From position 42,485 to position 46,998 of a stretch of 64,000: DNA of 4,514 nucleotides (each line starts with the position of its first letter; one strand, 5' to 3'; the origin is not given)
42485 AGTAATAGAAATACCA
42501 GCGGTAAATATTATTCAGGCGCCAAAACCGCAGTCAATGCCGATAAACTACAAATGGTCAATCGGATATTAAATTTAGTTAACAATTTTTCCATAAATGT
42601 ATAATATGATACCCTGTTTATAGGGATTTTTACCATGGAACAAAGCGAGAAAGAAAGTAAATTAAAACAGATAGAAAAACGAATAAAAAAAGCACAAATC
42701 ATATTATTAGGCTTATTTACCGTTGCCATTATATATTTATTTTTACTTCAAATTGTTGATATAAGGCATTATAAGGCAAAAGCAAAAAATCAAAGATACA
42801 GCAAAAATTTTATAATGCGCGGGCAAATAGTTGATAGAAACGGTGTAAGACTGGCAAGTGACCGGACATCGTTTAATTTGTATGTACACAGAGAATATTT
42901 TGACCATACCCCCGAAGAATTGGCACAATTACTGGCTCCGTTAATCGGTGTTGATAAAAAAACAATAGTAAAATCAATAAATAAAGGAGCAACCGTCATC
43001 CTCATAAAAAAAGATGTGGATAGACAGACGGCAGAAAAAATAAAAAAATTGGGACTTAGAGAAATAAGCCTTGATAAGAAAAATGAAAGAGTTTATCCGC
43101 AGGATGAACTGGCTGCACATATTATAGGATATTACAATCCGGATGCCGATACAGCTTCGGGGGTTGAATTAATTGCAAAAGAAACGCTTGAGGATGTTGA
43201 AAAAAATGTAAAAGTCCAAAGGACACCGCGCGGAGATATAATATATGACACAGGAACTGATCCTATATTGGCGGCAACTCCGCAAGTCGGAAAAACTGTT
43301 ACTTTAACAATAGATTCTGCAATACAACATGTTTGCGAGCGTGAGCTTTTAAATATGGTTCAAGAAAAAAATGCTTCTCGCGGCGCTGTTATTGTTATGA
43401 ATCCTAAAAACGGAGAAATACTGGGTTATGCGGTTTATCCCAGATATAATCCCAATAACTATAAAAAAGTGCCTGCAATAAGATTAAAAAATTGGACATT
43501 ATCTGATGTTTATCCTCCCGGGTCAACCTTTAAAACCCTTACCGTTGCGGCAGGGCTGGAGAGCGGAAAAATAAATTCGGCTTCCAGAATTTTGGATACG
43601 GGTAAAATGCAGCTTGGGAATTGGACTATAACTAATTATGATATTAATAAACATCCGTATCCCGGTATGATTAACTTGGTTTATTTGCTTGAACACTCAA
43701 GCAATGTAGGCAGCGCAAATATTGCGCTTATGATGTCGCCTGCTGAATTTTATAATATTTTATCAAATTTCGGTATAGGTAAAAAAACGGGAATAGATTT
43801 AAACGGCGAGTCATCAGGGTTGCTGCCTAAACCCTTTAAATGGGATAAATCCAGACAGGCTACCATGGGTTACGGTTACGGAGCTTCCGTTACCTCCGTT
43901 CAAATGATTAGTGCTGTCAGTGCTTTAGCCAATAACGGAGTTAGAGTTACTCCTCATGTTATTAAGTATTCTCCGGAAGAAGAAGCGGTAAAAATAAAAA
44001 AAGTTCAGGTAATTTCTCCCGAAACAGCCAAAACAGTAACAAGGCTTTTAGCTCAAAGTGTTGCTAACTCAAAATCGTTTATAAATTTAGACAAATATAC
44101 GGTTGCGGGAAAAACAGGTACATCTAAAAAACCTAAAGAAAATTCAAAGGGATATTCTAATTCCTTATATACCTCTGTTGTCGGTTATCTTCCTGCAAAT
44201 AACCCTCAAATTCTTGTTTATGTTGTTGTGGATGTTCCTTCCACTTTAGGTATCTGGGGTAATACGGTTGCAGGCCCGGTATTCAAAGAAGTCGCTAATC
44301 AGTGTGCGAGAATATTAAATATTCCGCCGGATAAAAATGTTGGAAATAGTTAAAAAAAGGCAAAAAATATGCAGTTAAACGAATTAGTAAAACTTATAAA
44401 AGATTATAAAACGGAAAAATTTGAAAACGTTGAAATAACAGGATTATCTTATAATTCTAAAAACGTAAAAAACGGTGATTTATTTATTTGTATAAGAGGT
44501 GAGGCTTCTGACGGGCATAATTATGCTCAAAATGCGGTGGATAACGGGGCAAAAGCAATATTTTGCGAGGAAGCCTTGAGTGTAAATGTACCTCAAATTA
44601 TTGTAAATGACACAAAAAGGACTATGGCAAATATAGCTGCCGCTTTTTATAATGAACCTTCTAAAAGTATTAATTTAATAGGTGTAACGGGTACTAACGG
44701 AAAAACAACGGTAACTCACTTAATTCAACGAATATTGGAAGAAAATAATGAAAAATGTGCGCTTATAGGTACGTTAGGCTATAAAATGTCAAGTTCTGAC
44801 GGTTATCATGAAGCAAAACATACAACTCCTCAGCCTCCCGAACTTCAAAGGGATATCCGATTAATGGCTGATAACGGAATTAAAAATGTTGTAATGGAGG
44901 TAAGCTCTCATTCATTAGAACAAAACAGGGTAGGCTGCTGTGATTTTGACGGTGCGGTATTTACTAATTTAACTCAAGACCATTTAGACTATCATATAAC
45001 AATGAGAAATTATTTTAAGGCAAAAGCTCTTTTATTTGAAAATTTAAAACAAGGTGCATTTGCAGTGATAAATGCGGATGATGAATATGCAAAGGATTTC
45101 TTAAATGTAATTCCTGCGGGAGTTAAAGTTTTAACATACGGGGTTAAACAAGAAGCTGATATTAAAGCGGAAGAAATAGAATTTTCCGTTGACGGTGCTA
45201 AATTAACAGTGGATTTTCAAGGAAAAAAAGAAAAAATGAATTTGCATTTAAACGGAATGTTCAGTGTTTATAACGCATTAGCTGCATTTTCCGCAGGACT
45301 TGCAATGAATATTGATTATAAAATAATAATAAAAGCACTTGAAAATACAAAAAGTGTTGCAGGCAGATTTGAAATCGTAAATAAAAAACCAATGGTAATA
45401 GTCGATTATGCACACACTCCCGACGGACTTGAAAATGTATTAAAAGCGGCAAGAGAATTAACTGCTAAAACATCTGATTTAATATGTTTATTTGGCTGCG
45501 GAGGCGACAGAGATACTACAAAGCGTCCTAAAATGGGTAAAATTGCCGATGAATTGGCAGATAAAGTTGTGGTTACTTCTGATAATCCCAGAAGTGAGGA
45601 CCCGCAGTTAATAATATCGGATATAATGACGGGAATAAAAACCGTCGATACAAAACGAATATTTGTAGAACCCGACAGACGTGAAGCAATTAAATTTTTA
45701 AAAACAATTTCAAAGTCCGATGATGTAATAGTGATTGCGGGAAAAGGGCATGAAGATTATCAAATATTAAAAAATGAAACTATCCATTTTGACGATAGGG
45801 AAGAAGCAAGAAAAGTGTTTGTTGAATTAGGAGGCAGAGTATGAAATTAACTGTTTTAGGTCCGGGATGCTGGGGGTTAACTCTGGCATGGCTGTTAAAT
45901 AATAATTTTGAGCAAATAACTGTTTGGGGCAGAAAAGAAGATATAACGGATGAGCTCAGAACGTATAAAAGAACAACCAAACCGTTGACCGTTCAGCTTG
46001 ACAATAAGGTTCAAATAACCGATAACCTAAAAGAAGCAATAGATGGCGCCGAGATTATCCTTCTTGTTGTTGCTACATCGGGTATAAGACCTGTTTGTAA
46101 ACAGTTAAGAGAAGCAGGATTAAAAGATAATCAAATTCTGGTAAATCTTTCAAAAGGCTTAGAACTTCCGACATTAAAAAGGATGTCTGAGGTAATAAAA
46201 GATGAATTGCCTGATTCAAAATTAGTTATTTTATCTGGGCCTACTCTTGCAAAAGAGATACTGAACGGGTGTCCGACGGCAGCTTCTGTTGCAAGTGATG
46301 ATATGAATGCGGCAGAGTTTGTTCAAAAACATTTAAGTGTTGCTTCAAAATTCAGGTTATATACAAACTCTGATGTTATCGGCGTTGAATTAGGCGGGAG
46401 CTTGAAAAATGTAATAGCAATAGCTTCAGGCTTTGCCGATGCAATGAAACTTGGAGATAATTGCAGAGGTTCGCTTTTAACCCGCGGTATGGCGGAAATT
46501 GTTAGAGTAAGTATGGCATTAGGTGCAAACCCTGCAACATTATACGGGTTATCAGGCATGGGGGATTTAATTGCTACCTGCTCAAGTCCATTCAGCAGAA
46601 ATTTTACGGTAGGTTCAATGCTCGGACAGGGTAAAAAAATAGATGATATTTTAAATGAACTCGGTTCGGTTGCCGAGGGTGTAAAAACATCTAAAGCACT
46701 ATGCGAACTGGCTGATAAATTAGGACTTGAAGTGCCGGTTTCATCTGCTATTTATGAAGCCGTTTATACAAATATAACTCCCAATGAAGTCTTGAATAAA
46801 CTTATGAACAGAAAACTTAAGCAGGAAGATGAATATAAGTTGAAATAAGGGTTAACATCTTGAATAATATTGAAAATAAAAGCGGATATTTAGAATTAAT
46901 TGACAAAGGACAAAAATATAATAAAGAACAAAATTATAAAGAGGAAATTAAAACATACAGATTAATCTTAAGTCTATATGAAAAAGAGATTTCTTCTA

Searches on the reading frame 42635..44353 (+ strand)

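Call 21: search_protein_families(library=pfam, proteins=[window:42635-44353:+], max_evalue=0.0001)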
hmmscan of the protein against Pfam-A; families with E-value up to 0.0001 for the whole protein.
window:42635-44353:+ (572 aa): 3 families
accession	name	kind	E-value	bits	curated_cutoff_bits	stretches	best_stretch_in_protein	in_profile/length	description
PF00905.27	Transpeptidase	-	1.4e-73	248.2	22.1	1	250-553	1-297/299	Penicillin binding protein transpeptidase domain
PF03717.20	PBP_dimer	-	2.1e-16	61.3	24.4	1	62-170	6-126/180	Penicillin-binding Protein dimerisation domain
PF21922.1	PBP_dimer_2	-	6.1e-06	26.8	27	0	149-197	22-69/83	Penicillin binding protein A dimerisation domain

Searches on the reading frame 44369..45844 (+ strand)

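Call 21: search_protein_families(library=pfam, proteins=[window:44369-45844:+], max_evalue=0.0001)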
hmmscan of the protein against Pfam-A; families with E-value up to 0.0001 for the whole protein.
window:44369-45844:+ (491 aa): 3 families
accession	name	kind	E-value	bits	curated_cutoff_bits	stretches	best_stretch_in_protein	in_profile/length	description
PF08245.18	Mur_ligase_M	-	5e-60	203.3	24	1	106-309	1-199/200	Mur ligase middle domain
PF02875.26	Mur_ligase_C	-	1.1e-34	120.4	28.4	1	332-460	1-127/127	Mur ligase, glutamate ligase domain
PF01225.30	Mur_ligase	-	2e-11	44.5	21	1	22-94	1-95/95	Mur ligase family, catalytic domain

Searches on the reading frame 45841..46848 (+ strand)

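Call 21: search_protein_families(library=pfam, proteins=[window:45841-46848:+], max_evalue=0.0001)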
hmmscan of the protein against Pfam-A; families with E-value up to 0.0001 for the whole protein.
window:45841-46848:+ (335 aa): 3 families
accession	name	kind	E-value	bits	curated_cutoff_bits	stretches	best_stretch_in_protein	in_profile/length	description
PF07479.19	NAD_Gly3P_dh_C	-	9.2e-52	175.4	25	1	178-318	1-141/142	NAD-dependent glycerol-3-phosphate dehydrogenase C-terminus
PF01210.29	NAD_Gly3P_dh_N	-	6.1e-42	143.7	23.1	1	2-157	1-157/158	NAD-dependent glycerol-3-phosphate dehydrogenase N-terminus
PF20618.3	GPD_NAD_C_bact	-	1.6e-18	67.4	27.6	1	238-304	1-66/66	Bacterial GPD, NAD-dependent C-terminal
